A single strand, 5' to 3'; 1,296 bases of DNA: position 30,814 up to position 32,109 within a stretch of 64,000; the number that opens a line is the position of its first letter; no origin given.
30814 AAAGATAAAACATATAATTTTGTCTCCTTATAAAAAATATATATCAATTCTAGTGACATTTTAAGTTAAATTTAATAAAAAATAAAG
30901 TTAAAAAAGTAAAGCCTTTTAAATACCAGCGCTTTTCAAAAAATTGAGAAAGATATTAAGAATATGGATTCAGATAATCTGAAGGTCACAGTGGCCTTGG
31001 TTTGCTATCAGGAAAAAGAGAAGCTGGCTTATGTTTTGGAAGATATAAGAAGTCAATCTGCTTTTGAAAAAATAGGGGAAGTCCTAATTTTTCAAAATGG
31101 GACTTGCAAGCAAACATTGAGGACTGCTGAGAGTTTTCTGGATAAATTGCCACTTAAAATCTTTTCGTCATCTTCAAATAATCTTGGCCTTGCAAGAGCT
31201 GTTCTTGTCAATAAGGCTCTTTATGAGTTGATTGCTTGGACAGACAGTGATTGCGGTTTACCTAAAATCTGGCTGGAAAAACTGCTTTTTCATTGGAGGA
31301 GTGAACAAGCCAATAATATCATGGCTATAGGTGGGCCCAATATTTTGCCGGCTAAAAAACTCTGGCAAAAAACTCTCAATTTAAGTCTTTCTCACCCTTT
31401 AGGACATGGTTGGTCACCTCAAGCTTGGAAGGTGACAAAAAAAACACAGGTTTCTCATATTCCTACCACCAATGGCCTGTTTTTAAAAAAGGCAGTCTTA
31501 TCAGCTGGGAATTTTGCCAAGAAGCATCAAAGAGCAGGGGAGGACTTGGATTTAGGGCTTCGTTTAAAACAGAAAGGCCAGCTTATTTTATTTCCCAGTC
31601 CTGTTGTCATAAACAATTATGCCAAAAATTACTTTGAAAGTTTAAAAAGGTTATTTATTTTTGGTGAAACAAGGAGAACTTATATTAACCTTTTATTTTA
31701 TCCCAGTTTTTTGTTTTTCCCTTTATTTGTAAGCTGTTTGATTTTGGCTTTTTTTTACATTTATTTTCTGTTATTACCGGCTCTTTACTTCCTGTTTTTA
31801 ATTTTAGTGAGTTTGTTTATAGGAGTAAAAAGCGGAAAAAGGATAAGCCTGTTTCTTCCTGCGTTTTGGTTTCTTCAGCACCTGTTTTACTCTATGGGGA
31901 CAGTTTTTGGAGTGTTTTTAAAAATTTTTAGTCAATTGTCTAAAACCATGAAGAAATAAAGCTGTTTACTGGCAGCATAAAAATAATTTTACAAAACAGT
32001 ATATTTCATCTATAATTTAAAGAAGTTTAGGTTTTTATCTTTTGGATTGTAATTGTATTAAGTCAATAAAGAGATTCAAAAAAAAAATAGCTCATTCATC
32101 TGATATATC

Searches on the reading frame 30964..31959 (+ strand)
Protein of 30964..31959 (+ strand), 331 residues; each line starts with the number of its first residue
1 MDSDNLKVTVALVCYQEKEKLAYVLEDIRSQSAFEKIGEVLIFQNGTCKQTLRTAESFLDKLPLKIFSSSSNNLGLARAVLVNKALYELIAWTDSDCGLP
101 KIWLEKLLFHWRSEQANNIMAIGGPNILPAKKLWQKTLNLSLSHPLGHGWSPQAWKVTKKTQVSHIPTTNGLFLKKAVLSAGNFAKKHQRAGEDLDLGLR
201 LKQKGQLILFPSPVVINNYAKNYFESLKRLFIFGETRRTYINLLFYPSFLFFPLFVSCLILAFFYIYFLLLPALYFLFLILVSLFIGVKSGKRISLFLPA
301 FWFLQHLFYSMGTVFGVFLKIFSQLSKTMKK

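Call 12: search_protein_families(library=pfam, proteins=[window:30964-31959:+], max_evalue=0.001)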
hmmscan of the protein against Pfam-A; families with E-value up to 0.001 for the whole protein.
window:30964-31959:+ (331 aa): 3 families
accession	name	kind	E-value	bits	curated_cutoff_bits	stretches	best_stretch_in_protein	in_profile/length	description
PF00535.33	Glycos_transf_2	-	6.1e-10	39.7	23.3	1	9-123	1-116/168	Glycosyl transferase family 2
PF10111.15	Glyco_tranf_2_2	-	0.00022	21.2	27.3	1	12-137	3-130/276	Glycosyltransferase like family 2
PF13632.12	Glyco_trans_2_3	-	0.00032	21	27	1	166-282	72-193/198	Glycosyl transferase family group 2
